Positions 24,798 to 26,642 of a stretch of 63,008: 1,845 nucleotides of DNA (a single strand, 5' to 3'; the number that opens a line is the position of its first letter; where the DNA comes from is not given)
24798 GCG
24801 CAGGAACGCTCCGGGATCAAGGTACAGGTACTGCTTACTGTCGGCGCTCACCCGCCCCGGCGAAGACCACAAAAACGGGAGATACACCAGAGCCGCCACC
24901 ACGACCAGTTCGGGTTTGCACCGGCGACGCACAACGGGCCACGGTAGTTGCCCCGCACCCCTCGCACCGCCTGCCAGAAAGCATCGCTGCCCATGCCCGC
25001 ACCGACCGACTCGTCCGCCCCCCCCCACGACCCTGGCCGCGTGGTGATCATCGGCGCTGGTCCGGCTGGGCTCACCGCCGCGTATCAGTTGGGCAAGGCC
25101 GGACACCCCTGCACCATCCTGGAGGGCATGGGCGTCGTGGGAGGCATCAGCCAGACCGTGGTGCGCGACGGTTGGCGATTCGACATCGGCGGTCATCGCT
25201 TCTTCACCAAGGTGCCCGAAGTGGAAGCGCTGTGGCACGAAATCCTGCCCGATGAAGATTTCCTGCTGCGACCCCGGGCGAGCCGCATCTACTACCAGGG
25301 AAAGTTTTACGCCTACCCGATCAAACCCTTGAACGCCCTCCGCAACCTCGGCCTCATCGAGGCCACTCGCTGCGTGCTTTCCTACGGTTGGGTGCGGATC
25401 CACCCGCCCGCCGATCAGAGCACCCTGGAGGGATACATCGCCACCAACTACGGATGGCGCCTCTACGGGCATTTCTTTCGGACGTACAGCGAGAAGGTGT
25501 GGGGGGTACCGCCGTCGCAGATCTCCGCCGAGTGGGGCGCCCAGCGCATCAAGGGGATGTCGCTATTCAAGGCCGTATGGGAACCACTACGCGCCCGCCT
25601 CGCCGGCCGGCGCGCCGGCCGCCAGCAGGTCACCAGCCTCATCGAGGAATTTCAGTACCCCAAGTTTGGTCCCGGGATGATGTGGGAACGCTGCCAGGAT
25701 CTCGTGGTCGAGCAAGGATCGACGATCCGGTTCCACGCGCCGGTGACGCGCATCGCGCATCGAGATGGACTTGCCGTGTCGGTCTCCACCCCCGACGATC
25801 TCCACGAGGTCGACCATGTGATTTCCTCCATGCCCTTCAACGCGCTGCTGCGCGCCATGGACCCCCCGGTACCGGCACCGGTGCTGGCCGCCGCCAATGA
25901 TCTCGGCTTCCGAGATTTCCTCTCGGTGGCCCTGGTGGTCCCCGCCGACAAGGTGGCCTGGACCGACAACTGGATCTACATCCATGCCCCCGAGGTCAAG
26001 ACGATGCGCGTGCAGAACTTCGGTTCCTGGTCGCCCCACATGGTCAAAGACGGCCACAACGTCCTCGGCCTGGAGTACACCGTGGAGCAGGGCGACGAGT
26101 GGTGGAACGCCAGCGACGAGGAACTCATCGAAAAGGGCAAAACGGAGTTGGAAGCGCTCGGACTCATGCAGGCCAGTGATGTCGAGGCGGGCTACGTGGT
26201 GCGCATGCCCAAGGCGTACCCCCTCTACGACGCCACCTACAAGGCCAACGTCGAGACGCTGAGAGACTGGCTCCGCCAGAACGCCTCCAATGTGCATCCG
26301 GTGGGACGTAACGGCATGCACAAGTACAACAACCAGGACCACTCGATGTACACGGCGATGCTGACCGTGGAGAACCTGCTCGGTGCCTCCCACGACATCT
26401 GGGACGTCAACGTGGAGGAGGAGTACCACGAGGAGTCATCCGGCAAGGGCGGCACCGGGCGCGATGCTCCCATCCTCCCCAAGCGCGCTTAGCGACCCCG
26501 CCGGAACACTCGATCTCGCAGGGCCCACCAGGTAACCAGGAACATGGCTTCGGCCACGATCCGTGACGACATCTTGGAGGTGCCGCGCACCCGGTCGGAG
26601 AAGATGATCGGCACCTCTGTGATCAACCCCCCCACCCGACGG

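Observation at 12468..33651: Large extracytoplasmic glycan-assembly cluster built around five GT-C-type membrane proteins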

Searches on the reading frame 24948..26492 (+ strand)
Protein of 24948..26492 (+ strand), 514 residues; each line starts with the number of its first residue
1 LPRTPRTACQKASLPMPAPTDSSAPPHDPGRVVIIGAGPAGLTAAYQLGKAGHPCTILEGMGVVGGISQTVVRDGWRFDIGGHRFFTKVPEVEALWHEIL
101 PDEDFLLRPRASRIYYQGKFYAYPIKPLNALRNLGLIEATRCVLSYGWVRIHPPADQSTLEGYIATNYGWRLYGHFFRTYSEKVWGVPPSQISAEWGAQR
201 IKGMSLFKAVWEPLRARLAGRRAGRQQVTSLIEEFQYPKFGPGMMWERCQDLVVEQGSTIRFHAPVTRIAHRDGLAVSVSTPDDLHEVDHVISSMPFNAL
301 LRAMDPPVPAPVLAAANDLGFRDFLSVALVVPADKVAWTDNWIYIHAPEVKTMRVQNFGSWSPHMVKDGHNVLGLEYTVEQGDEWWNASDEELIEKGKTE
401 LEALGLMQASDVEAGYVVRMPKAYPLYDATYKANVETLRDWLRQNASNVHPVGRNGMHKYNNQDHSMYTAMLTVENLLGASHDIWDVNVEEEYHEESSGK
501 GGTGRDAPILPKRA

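Call 3: search_protein_families(library=pfam, proteins=[window:24948-26492:+], max_evalue=0.01)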
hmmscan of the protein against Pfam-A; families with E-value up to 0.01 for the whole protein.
window:24948-26492:+ (514 aa): 10 families
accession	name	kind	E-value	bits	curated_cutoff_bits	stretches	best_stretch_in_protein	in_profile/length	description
PF01593.30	Amino_oxidase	-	2.7e-24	86.7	19.8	1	40-434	2-393/443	Flavin containing amine oxidoreductase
PF13450.12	NAD_binding_8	-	5.3e-13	49.5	21.9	1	34-98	1-67/68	NAD(P)-binding Rossmann-like domain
PF01266.30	DAO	-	1.9e-08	34.6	27.9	1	31-65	1-35/353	FAD dependent oxidoreductase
PF00890.30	FAD_binding_2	-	3.9e-07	30.1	20.4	1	32-76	2-44/414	FAD binding domain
PF07992.20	Pyr_redox_2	-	1.9e-05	24.7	26.1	1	31-62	2-35/291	Pyridine nucleotide-disulphide oxidoreductase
PF12831.13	FAD_oxidored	-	9.2e-05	22.3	27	1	32-67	2-37/416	FAD dependent oxidoreductase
PF01946.23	Thi4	-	0.0002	21.1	26.2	1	32-66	20-55/235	Thi4 family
PF03486.20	HI0933_like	-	0.00044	20.2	50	1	31-65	2-36/244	HI0933-like protein Rossmann domain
PF01494.25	FAD_binding_3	-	0.00091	19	22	1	32-60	4-32/349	FAD binding domain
PF13738.12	Pyr_redox_3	-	0.0014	18.4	30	1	33-64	1-33/305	Pyridine nucleotide-disulphide oxidoreductase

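Call 9: search_protein_families(library=ncbifam, proteins=[window:24948-26492:+], max_evalue=0.01)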
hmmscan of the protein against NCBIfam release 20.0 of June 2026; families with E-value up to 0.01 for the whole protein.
window:24948-26492:+ (514 aa): 59 families (the best 25 are shown)
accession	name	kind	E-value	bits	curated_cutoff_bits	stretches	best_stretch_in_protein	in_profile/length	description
NF005548.0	PRK07208.1-4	equivalog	4.8e-213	708.2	389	1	31-512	5-487/488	hypothetical protein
NF005545.0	PRK07208.1-1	equivalog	8.6e-166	552.2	451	1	32-497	10-483/504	hypothetical protein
NF005546.0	PRK07208.1-2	equivalog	2.1e-141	472.1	418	2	102-497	108-525/527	hypothetical protein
NF005547.0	PRK07208.1-3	equivalog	1.6e-114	383.3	380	1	31-496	6-460/465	hypothetical protein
NF005549.0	PRK07208.1-5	equivalog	1.3e-96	324.2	587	2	103-496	110-533/534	hypothetical protein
NF005560.0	PRK07233.1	equivalog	5.9e-34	117.6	252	1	31-439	2-393/435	hypothetical protein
NF008841.0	PRK11883.1-1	equivalog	1e-13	51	517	1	30-126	4-104/453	protoporphyrinogen oxidase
NF058655.1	CrtID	equivalog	8e-12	44.7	640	1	32-85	1-54/478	bifunctional phytoene desaturase/3,4-desaturase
TIGR02734.1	crtI_fam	subfamily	2.9e-11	42.7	238.1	1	32-96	1-64/504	phytoene desaturase family protein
NF042421.1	hydcarot_desat_CrtD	equivalog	3.6e-11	42.2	500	1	32-105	4-75/487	1-hydroxycarotenoid 3,4-desaturase CrtD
TIGR03467.1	HpnE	equivalog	4e-11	42.9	283.05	1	32-99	1-70/430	hydroxysqualene dehydroxylase HpnE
NF009410.0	PRK12771.1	subfamily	4.7e-10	38.7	516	1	30-67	139-176/566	NAD(P)-binding protein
TIGR02731.1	phytoene_desat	equivalog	2.5e-09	36.4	569.4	1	31-100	1-71/453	15-cis-phytoene desaturase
NF045637.1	carotdesatCrtDProt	equivalog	3.7e-09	35.7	580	1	32-96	1-64/485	1-hydroxycarotenoid 3,4-desaturase CrtD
NF008845.0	PRK11883.1-5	equivalog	3.9e-09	35.3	560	1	31-100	6-81/468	protoporphyrinogen oxidase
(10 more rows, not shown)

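Call 49: search_solved_structures(query=window:24948-26492:+, max_evalue=0.001)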
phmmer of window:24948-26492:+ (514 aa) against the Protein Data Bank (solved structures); distinct sequences matched with E-value up to 0.001: 84 (the best 60 are shown).
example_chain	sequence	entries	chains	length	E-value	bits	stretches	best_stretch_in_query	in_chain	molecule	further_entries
4dsg_A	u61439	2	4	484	7.9e-20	73.9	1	31-481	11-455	UDP-galactopyranose mutase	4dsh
4u8l_A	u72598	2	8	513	2.4e-17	65.7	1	31-269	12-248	UDP-galactopyranose mutase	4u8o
3ute_A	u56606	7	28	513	2.7e-17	65.5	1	31-269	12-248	UDP-galactopyranose mutase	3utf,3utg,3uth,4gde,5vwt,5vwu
4u8m_A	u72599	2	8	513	3.3e-17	65.2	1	31-256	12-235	UDP-galactopyranose mutase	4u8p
4u8k_A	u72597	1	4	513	3.6e-17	65.1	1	31-269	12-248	UDP-galactopyranose mutase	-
3uka_A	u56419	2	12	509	3.9e-17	65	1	32-269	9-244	UDP-galactopyranose mutase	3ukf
3ukl_A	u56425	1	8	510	3.9e-17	65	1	32-269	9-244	UDP-galactopyranose mutase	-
3ukh_A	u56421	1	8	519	4.1e-17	64.9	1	32-269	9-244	UDP-galactopyranose mutase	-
3ukq_A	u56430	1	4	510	4.5e-17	64.8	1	32-259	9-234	UDP-galactopyranose mutase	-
3ukp_A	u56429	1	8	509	4.6e-17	64.7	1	32-256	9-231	UDP-galactopyranose mutase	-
3ukk_A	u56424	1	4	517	1e-16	63.6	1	32-269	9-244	UDP-galactopyranose mutase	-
4u8i_A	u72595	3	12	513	3.5e-16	61.8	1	31-269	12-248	UDP-galactopyranose mutase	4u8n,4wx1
4u8j_A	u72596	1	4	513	4e-16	61.6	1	31-269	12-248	UDP-galactopyranose mutase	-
5hhf_A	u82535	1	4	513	6.7e-16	60.9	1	31-269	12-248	UDP-galactopyranose mutase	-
4rep_A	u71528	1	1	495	2.4e-08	36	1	32-112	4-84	Gamma-carotene desaturase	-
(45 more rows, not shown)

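Call 51: search_solved_structures(query=window:24948-26492:+, max_evalue=1e-16, show_alignments=2)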
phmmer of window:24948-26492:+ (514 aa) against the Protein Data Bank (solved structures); distinct sequences matched with E-value up to 1e-16: 10.
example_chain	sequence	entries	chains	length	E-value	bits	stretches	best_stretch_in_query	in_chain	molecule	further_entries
4dsg_A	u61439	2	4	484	7.9e-20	73.9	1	31-481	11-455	UDP-galactopyranose mutase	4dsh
4u8l_A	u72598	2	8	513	2.4e-17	65.7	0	31-269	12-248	UDP-galactopyranose mutase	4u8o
3ute_A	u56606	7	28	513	2.7e-17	65.5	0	31-269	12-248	UDP-galactopyranose mutase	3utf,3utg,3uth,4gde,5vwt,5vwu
4u8m_A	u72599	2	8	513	3.3e-17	65.2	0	31-256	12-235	UDP-galactopyranose mutase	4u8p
4u8k_A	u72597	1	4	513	3.6e-17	65.1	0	31-269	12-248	UDP-galactopyranose mutase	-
3uka_A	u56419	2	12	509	3.9e-17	65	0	32-269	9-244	UDP-galactopyranose mutase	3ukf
3ukl_A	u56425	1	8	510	3.9e-17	65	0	32-269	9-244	UDP-galactopyranose mutase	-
3ukh_A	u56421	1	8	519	4.1e-17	64.9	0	32-269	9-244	UDP-galactopyranose mutase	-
3ukq_A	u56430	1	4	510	4.5e-17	64.8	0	32-259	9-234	UDP-galactopyranose mutase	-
3ukp_A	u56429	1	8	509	4.6e-17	64.7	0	32-256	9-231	UDP-galactopyranose mutase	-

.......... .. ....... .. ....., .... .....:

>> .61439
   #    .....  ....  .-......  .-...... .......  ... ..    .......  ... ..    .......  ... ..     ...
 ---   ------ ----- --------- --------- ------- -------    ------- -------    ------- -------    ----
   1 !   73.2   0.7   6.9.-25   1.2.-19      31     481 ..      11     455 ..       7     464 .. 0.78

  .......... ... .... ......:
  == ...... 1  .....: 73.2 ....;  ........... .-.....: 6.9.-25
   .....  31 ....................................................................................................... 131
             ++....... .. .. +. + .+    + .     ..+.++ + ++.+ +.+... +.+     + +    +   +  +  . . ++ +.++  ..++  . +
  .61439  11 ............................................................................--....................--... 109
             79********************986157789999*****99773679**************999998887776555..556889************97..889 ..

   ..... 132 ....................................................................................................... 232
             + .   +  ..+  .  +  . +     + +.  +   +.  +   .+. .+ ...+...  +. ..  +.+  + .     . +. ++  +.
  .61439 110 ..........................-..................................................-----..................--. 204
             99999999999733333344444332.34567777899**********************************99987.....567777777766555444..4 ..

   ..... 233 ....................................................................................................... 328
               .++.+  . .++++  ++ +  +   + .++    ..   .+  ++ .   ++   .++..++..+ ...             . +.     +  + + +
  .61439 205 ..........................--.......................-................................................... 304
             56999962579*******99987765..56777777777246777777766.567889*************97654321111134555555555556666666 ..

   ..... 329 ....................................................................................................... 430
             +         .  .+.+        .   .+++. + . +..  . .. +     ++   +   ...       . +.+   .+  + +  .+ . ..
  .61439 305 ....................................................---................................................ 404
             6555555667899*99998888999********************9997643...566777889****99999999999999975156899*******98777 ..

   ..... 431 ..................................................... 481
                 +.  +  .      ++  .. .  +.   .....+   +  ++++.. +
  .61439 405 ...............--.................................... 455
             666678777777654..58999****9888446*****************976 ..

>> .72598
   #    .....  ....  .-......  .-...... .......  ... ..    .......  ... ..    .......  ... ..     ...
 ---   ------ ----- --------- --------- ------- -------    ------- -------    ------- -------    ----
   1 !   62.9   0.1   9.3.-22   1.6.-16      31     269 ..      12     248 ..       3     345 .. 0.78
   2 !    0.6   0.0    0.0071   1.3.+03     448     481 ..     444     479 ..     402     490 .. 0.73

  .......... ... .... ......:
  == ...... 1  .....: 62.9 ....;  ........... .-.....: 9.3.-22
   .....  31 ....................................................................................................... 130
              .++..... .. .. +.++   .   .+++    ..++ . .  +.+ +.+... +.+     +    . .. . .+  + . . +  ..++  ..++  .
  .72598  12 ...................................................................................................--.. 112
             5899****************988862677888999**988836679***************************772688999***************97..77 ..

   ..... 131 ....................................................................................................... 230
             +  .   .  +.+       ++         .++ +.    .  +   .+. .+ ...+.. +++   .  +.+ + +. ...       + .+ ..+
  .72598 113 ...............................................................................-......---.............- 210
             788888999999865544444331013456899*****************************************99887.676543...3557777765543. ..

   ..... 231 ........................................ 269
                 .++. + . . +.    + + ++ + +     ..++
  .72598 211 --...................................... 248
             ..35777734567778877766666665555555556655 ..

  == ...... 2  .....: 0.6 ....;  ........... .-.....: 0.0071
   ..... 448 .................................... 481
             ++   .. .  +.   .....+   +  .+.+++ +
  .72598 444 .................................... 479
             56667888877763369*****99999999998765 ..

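Call 69: list_cluster_members(proteins=[P0002, P0122, P0242, window:24948-26492:+, window:24993-26492:+, window:26489-27223:-, window:21327-24932:-, window:30585-32021:-, window:27284-28441:+, window:13579-14478:-])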
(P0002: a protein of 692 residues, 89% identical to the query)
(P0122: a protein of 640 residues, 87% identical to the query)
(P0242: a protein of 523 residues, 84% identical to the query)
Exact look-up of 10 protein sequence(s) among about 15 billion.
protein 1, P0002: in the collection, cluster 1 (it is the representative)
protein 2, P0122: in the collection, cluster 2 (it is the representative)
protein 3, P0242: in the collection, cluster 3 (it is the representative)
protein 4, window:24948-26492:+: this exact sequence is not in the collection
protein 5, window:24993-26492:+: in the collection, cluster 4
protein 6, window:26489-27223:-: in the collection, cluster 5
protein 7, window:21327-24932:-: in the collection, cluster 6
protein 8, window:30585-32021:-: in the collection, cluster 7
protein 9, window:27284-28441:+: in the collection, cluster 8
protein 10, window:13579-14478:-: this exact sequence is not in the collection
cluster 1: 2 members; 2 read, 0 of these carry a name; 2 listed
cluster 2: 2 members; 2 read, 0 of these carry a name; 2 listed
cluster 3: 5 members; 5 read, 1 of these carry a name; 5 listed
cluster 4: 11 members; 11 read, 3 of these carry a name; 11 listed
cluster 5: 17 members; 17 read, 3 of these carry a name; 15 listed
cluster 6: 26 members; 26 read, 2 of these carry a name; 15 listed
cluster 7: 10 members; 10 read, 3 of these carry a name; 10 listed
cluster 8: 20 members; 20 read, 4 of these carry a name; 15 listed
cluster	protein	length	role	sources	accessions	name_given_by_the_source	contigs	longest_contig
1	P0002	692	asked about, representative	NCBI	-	-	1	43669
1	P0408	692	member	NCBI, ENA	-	-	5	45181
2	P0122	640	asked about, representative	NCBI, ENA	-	-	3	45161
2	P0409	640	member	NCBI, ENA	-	-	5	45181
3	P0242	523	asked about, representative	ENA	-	-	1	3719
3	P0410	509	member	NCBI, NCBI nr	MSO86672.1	MAG: hypothetical protein EXQ71_04020 [Acidimicrobiia bacterium] | hypothetical protein [Acidimicrobiia bacterium]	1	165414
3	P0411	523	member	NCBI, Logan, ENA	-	-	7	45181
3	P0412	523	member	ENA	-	-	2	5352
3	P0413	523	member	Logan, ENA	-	-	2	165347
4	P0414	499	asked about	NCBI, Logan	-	-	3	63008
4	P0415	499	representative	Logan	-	-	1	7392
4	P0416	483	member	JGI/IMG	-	protoporphyrinogen oxidase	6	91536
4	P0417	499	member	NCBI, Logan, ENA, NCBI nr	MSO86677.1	MAG: NAD(P)/FAD-dependent oxidoreductase [Acidimicrobiia bacterium] | NAD(P)/FAD-dependent oxidoreductase [Acidimicrobiia bacterium]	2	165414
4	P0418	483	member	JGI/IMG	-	protoporphyrinogen oxidase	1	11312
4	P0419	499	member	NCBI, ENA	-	-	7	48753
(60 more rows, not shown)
